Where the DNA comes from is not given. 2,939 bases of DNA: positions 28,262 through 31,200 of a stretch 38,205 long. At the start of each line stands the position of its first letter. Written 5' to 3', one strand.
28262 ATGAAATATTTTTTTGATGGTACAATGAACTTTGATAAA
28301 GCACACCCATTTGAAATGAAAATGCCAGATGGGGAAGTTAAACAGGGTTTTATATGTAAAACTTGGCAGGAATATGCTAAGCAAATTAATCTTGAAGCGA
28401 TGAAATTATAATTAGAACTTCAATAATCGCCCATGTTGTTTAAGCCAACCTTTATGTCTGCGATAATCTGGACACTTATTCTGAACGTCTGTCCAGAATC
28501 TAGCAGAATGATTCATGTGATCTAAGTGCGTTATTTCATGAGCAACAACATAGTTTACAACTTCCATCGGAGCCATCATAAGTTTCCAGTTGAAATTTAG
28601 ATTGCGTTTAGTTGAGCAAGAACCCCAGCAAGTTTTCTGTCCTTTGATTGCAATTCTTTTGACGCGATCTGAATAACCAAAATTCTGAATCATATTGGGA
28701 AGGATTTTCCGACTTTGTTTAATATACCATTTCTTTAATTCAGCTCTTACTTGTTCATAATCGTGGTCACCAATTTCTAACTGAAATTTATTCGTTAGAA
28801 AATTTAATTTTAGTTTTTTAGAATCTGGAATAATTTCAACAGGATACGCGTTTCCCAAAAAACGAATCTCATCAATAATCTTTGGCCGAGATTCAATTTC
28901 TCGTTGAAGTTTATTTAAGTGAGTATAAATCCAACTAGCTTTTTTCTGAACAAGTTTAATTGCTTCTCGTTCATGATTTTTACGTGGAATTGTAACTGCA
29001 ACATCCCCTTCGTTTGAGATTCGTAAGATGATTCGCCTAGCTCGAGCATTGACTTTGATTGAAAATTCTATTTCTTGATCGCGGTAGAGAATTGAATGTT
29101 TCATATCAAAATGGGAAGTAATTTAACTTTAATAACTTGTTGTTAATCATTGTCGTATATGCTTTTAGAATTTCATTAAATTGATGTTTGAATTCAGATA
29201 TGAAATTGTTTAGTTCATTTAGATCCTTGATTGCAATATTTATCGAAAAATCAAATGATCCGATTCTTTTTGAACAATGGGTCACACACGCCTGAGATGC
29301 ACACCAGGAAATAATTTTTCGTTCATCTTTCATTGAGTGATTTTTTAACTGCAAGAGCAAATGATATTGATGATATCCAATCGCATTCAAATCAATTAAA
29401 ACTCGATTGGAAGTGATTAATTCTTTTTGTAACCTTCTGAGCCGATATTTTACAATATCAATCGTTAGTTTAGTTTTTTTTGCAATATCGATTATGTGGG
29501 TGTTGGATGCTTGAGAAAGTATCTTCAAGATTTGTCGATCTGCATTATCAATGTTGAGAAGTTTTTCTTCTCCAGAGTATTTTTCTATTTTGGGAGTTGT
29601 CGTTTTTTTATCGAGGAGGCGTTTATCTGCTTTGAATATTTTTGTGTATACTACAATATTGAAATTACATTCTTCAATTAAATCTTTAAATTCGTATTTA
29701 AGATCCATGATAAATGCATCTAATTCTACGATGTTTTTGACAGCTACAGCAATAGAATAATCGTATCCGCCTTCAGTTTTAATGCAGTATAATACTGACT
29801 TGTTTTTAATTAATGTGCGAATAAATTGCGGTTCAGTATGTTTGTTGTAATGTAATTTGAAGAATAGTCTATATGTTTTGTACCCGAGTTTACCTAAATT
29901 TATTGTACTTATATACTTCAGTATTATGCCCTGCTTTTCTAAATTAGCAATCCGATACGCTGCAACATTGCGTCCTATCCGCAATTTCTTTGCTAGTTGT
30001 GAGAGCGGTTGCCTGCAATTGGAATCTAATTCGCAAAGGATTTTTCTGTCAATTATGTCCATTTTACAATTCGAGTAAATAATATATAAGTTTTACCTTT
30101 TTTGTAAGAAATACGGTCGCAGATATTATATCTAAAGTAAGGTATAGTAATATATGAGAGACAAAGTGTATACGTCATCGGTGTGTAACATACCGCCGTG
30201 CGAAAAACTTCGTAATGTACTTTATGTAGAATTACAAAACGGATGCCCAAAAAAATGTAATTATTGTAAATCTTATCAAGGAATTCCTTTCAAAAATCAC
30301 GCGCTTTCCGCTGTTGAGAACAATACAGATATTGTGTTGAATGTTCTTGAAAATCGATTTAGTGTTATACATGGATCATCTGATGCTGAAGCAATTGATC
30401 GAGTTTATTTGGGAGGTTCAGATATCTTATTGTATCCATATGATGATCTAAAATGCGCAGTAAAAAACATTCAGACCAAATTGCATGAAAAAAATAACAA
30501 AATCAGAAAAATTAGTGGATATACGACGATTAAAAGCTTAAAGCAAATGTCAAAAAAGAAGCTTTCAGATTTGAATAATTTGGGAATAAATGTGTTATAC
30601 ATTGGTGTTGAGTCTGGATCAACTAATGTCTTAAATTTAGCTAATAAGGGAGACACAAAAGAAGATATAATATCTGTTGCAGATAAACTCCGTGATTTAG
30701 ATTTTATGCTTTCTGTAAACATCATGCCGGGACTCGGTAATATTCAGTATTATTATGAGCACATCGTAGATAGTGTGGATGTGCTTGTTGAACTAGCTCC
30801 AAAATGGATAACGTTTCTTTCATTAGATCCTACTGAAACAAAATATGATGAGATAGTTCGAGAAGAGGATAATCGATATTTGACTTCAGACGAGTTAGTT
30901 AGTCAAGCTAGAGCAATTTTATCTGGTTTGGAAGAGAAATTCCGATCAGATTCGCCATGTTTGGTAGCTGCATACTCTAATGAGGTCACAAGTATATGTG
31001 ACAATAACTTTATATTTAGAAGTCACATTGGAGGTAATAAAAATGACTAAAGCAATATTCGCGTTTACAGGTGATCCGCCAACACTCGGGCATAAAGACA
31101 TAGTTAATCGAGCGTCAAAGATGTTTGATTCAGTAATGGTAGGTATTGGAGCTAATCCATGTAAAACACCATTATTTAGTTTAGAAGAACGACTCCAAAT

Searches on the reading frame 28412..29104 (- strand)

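Call 104: search_protein_families(library=pfam, proteins=[window:28412-29104:-], max_evalue=0.0001)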
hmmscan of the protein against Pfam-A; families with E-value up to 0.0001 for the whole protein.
window:28412-29104:- (230 aa): 1 family
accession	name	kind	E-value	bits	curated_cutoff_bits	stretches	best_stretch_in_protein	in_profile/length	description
PF01863.23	YgjP-like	-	6e-50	170.6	26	1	23-224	1-207/207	YgjP-like, metallopeptidase domain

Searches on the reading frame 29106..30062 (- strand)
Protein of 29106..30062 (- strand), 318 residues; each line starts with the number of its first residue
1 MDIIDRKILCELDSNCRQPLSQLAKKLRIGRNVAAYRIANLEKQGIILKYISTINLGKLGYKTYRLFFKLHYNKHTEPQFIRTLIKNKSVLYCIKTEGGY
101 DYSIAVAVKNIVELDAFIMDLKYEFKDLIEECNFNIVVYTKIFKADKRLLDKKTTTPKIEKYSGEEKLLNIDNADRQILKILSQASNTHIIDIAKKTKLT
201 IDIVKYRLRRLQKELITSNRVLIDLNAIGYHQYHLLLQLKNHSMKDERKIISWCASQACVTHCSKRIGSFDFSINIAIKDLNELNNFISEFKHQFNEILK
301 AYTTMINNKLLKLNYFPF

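Call 104: search_protein_families(library=pfam, proteins=[window:29106-30062:-], max_evalue=0.0001)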
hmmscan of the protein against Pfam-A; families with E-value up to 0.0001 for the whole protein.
window:29106-30062:- (318 aa): 4 families
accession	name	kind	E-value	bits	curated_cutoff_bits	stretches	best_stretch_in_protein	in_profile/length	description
PF13412.12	HTH_24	-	9.3e-16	57.6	21.9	2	1-47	1-47/48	Winged helix-turn-helix DNA-binding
PF13404.12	HTH_AsnC-type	-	8.7e-13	48.3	27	1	1-42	1-42/42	AsnC-type helix-turn-helix domain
PF01037.27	AsnC_trans_reg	-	3.5e-12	46.5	25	1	74-121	8-55/73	Lrp/AsnC ligand binding domain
PF01047.28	MarR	-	6.7e-06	26.3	24.6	0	7-53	7-53/59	MarR family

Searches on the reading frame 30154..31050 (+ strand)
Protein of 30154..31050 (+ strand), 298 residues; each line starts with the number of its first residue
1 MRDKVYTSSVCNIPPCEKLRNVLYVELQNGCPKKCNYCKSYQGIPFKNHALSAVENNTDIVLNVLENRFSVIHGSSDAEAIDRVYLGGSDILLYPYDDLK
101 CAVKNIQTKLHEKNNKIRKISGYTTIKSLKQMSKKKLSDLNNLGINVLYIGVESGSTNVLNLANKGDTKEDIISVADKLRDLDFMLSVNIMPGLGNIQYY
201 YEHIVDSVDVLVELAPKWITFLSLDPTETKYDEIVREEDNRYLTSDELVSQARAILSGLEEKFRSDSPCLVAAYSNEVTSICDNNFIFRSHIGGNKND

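Call 104: search_protein_families(library=pfam, proteins=[window:30154-31050:+], max_evalue=0.0001)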
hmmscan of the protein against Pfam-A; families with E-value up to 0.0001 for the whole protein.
window:30154-31050:+ (298 aa): 1 family
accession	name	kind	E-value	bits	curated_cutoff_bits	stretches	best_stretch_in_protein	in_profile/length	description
PF04055.27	Radical_SAM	-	1.1e-13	52.1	29.5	1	26-195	2-153/166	Radical SAM superfamily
